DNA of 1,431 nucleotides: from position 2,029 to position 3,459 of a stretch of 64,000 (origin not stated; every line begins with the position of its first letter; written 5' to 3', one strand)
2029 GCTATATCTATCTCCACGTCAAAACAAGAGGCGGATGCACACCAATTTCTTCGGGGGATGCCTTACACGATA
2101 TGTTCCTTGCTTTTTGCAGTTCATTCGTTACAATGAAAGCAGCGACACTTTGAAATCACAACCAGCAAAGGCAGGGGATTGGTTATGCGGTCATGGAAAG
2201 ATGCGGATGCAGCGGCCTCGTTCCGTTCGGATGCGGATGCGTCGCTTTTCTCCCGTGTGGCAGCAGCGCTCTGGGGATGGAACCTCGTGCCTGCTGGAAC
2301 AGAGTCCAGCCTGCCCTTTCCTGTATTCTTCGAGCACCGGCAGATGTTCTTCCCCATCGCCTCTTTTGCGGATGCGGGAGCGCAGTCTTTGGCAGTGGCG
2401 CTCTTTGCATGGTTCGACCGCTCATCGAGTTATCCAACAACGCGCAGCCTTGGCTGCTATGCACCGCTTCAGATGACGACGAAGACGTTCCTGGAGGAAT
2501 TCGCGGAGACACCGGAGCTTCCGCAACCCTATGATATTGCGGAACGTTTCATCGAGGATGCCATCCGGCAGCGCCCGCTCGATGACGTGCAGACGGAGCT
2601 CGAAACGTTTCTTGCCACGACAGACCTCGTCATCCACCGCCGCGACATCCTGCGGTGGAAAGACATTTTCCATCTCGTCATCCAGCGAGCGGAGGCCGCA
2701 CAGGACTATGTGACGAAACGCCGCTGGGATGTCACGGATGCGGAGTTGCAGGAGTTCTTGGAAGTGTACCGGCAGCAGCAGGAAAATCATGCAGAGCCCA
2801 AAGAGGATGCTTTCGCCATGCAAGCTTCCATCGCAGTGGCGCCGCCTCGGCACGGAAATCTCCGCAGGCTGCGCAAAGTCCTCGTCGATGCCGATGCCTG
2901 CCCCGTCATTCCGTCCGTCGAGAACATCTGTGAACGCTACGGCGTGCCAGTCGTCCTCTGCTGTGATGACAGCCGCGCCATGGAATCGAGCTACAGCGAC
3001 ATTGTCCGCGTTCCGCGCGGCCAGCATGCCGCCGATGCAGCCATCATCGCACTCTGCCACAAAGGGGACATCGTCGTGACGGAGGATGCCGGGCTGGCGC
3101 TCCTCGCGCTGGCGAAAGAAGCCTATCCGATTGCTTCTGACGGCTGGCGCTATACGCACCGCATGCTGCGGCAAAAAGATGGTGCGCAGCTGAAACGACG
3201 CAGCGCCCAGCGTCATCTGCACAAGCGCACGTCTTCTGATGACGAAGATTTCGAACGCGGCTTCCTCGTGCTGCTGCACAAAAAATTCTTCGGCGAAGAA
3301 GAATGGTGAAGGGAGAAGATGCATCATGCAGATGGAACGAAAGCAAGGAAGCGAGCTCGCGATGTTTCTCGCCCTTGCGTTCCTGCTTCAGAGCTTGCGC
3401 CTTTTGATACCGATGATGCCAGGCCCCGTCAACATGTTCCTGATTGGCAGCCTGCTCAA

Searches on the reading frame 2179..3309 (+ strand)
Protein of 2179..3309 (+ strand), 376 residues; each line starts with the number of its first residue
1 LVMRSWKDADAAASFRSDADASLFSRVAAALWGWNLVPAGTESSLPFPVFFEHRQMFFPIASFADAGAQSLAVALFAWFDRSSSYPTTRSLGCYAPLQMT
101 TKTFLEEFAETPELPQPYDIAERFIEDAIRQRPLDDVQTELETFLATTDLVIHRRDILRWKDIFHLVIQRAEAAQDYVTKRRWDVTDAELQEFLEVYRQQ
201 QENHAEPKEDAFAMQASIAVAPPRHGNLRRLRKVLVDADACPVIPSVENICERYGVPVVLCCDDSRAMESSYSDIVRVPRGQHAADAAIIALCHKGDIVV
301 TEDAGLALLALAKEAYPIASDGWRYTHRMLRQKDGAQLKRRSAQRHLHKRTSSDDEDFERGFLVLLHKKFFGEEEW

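Call 66: search_protein_families(library=pfam, proteins=[window:2179-3309:+], max_evalue=0.001)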
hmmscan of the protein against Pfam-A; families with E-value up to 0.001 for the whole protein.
window:2179-3309:+ (376 aa): 1 family
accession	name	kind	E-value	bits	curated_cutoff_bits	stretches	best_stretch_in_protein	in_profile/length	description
PF02639.20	DUF188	-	6e-19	68.4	24.3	1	247-367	2-129/130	Uncharacterized BCR, YaiI/YqxD family COG1671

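Call 74: search_protein_families(library=ncbifam, proteins=[window:2179-3309:+], max_evalue=0.001)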
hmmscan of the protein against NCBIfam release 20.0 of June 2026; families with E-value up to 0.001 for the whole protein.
window:2179-3309:+ (376 aa): 1 family
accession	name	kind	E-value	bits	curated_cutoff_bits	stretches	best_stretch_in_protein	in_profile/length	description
NF001095.0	PRK00124.1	equivalog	5.6e-26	91.2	139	1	233-367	2-143/150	YaiI/YqxD family protein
